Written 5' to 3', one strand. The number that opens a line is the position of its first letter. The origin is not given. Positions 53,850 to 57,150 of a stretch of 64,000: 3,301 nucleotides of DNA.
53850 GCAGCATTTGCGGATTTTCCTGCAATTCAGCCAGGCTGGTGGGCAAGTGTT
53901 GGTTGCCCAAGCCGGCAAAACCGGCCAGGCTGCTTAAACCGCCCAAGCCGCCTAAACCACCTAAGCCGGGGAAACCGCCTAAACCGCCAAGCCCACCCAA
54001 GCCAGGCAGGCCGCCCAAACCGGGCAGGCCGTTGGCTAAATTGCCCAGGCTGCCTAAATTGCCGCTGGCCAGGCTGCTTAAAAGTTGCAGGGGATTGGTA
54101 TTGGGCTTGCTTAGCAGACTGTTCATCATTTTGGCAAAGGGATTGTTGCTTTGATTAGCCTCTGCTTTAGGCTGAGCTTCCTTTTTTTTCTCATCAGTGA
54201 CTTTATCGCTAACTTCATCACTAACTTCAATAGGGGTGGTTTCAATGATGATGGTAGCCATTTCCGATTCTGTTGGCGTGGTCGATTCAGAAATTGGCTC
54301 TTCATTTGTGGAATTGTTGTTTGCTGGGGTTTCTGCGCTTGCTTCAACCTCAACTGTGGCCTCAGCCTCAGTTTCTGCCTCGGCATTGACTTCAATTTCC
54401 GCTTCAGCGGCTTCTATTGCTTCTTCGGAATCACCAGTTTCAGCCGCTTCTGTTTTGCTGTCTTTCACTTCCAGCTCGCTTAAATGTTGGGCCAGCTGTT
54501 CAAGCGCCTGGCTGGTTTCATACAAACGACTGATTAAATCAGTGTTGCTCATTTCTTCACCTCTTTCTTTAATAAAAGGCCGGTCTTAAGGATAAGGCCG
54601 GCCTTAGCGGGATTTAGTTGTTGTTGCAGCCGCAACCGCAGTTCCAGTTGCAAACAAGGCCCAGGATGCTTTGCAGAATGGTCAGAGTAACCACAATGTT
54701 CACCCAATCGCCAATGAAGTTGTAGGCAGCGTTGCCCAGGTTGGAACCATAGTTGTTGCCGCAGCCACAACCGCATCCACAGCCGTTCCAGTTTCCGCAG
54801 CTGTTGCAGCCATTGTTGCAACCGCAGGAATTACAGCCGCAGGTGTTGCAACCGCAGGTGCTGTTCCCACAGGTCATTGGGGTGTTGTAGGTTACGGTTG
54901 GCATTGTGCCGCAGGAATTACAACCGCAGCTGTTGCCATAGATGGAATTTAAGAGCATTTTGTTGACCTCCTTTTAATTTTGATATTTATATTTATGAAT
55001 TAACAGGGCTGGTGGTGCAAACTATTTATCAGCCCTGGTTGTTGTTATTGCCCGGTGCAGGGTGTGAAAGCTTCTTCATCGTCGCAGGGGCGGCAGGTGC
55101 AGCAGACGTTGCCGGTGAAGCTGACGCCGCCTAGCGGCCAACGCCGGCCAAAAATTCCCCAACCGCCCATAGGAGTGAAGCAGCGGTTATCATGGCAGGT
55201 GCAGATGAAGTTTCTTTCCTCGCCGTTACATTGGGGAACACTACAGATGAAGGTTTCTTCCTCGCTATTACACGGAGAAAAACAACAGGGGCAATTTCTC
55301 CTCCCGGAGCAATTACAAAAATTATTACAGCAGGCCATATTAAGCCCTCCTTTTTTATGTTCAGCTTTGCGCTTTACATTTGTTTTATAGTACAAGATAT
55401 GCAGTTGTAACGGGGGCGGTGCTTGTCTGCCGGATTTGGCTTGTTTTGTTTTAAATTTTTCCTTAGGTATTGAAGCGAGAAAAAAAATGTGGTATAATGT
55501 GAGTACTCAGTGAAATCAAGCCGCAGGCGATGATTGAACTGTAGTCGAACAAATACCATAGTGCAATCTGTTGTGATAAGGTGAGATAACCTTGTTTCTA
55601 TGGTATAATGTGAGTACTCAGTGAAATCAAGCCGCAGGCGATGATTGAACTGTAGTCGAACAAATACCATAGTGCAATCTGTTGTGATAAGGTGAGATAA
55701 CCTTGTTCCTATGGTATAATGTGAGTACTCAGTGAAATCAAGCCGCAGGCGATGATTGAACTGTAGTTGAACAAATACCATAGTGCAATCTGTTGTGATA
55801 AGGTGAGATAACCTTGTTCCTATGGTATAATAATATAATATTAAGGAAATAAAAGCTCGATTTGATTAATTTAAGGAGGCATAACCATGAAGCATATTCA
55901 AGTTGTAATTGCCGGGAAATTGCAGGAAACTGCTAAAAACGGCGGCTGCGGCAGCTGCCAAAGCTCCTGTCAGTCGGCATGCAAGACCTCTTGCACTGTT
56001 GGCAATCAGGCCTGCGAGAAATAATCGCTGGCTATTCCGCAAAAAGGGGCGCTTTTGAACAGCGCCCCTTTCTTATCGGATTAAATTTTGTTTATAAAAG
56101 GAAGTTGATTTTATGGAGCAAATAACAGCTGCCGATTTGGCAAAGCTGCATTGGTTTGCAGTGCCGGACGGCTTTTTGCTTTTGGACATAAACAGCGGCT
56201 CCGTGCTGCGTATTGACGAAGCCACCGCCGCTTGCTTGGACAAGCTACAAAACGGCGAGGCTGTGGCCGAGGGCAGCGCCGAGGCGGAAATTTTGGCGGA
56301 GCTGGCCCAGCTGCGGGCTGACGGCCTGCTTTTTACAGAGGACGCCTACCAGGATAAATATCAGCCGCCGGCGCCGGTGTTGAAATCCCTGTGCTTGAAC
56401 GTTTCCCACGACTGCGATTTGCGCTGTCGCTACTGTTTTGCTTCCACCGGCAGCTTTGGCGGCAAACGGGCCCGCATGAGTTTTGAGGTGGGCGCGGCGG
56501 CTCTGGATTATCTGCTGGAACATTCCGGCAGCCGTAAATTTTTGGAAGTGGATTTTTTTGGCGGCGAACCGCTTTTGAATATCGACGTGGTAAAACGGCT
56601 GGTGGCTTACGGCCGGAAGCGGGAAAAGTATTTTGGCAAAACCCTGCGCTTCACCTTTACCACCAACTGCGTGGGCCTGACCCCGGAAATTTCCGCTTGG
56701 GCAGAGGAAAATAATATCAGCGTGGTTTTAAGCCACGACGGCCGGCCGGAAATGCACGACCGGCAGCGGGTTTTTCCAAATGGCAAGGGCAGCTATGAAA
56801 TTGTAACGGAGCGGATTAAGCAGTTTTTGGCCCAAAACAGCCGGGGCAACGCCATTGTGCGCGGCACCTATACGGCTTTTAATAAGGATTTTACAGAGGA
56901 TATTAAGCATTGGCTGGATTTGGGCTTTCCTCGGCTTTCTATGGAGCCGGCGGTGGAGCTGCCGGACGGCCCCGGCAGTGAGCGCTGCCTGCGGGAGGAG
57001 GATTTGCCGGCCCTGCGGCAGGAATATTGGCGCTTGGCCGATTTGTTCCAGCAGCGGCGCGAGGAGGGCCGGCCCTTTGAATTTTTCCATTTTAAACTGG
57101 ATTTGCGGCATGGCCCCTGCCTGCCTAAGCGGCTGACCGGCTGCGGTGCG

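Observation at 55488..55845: Triplicated 111-bp promoter-operator cassette upstream of the SCIFF precursor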

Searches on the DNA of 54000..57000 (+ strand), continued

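Call 65: search_with_rna_model(model_id=R1, source=window, filters=off, max_evalue=10, show_alignments=6)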
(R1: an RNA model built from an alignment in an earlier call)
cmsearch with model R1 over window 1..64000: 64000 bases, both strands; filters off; matches with E-value up to 10: 31.
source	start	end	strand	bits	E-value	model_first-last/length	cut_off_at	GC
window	55610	55721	+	125.8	7e-29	1-112/112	no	0.41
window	55499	55609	+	119.5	2.5e-27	1-112/112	no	0.4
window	55722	55832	+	113.8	6.2e-26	1-112/112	no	0.39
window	53072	53186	+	81.2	6e-18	1-112/112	no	0.52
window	12053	12139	-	29.4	3.1e-05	1-112/112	no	0.44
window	33115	33158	+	13.5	0.24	1-112/112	no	0.39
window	11615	11738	+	13.2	0.28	1-112/112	no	0.36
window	53125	53189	-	12.1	0.55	1-112/112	no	0.45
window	43099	43182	-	11.5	0.75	1-112/112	no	0.43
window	11137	11242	+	10.9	1.1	1-112/112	no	0.39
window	55549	55661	-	10.7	1.2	1-112/112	no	0.4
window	33260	33347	-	9.5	2.3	1-112/112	no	0.35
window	53407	53484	+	9.3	2.5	1-112/112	no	0.33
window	35449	35531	+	9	3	1-112/112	no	0.6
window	4114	4178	-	9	3.1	1-112/112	no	0.37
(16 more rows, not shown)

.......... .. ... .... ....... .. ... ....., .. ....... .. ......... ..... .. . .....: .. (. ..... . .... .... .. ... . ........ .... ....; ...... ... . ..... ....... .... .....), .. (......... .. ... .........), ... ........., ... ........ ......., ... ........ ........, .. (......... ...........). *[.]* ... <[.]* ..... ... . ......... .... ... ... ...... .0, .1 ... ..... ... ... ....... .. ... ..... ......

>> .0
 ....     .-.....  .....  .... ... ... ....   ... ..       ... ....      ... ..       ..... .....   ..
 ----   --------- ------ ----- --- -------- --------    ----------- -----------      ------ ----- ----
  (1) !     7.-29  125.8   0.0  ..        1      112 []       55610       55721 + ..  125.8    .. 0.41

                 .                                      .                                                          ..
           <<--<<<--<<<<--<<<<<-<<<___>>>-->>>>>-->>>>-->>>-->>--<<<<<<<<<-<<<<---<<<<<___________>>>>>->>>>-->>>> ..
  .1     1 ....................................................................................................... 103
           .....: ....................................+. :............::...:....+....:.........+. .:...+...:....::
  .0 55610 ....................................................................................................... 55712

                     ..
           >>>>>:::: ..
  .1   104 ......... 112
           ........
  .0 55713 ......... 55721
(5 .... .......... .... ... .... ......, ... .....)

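Call 68: search_with_rna_model(model_id=R1, sources=[L001, L002, L003, L004, L005, L006, L007, L008, L009, L010, L021, L022, L023, L024, L025, L026, L028, L029, L030, L031, L032, L033, L046, L047, L048, L049], max_evalue=1, show_alignments=4)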
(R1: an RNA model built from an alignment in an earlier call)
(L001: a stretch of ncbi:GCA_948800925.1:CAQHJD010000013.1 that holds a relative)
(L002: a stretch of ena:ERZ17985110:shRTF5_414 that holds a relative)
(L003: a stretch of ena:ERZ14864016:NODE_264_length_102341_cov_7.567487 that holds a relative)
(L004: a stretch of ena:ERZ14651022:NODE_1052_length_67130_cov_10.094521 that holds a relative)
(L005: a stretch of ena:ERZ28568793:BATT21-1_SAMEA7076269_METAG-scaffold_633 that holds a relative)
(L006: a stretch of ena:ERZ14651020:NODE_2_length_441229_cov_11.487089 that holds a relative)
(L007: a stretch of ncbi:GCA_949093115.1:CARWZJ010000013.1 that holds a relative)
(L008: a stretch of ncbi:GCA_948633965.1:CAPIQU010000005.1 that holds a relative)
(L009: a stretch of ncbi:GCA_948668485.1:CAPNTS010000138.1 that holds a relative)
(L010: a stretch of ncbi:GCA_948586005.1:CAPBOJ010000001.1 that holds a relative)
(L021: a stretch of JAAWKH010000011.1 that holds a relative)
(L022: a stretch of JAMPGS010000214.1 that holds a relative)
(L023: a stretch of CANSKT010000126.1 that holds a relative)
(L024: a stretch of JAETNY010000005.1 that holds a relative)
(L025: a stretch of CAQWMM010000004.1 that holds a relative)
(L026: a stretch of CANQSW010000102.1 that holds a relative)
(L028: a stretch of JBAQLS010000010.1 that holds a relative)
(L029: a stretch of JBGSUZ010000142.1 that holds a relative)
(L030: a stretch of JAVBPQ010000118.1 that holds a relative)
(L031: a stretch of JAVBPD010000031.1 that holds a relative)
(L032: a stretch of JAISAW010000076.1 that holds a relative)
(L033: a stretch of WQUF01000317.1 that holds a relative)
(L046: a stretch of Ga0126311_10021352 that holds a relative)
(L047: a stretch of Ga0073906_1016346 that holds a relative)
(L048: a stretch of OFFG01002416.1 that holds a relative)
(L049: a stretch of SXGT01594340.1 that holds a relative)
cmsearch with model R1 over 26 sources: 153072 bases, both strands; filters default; matches with E-value up to 1: 5.
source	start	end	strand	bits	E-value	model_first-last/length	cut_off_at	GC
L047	986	1096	+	120.6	3.2e-27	1-112/112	no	0.37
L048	1305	1415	+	115.4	6.1e-26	1-112/112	no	0.37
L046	1497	1540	-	17.9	0.048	5-48/112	no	0.55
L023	4441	4466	+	16.6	0.099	14-39/112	no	0.54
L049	4084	4103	+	15.8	0.16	17-36/112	no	0.55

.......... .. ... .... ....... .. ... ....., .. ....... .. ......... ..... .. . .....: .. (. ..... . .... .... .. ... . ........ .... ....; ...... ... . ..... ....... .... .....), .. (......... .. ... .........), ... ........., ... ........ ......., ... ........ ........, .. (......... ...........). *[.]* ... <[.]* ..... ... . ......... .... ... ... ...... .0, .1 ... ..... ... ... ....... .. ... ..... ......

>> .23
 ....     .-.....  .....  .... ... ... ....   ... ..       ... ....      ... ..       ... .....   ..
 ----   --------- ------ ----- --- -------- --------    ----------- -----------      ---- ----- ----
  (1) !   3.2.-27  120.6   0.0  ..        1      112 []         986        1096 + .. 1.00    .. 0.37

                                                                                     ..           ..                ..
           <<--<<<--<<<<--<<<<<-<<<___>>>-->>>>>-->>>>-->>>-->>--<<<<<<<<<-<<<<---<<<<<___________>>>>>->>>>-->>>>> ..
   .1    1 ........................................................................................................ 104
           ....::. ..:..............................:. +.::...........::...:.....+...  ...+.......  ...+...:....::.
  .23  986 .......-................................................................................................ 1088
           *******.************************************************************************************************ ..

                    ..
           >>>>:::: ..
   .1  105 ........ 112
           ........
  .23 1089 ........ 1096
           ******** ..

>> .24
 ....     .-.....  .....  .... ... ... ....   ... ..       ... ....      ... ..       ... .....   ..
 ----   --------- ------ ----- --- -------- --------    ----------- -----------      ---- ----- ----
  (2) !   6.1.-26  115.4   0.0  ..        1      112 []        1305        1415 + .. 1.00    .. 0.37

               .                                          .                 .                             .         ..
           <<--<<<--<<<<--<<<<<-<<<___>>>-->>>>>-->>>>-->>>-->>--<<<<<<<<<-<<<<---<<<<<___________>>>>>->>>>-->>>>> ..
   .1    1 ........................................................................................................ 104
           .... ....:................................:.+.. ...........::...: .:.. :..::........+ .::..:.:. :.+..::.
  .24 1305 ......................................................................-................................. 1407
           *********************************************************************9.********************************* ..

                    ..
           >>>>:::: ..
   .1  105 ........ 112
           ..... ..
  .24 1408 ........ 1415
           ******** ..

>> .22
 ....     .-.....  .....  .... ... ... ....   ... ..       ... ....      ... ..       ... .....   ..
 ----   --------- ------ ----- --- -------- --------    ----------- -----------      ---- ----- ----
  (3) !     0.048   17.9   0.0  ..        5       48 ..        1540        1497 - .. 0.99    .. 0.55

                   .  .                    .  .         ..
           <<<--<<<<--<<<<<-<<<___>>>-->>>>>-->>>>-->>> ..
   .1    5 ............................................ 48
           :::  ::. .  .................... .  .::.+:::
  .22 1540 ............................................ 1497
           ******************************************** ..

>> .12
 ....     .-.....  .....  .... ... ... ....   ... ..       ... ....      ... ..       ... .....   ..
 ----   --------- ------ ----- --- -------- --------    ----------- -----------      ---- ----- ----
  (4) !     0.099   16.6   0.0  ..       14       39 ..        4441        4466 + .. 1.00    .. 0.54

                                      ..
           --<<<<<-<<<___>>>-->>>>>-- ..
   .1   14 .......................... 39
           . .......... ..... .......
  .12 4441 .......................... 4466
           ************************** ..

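Call 71: search_with_rna_model(model_id=R1, sources=[window, L047, L048], max_evalue=0.001, make_alignment=true)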
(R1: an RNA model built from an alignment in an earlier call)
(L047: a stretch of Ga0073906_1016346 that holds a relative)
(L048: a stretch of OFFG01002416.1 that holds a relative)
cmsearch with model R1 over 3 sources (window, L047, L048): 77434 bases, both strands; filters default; matches with E-value up to 0.001: 7.
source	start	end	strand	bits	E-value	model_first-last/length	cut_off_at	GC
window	55721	55832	+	125.3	1.1e-28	1-112/112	no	0.39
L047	986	1096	+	120.6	1.6e-27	1-112/112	no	0.37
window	55610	55720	+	119.6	2.8e-27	1-112/112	no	0.41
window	55499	55609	+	119.5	3e-27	1-112/112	no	0.4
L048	1305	1415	+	115.4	3.1e-26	1-112/112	no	0.37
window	53072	53186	+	81.2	7.2e-18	1-112/112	no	0.52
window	12053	12139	-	29.4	3.8e-05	1-112/112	no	0.44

Alignment A4: 7 matches aligned to the model, 126 columns, each read 5' to 3' on its own strand. Consensus structure (alignment columns), stored with it:
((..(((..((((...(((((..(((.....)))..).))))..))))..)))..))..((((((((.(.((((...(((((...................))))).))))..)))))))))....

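Call 78: search_with_rna_model(model_id=R1, sources=[L051, L052, L053, L054, L055, L056, L057], max_evalue=1)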
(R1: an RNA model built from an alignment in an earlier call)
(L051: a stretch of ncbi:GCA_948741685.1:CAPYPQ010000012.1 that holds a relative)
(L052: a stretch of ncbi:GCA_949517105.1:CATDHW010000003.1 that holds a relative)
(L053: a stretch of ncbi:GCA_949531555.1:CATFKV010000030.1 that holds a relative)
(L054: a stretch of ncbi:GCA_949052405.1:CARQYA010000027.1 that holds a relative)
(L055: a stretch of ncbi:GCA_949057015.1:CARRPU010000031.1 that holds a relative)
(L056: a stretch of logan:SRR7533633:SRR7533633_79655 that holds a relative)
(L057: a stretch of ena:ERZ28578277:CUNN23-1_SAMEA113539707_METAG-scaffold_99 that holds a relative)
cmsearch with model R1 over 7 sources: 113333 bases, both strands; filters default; matches with E-value up to 1: 6.
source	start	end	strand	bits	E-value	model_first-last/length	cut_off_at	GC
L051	9832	9942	+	120.6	2.4e-27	1-112/112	no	0.37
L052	9765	9875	+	120.6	2.4e-27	1-112/112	no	0.37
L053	2142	2252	+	120.6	2.4e-27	1-112/112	no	0.37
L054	9765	9875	+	120.6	2.4e-27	1-112/112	no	0.37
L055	9072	9182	+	120.6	2.4e-27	1-112/112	no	0.37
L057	12981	13052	+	32.5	9.2e-06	1-112/112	no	0.54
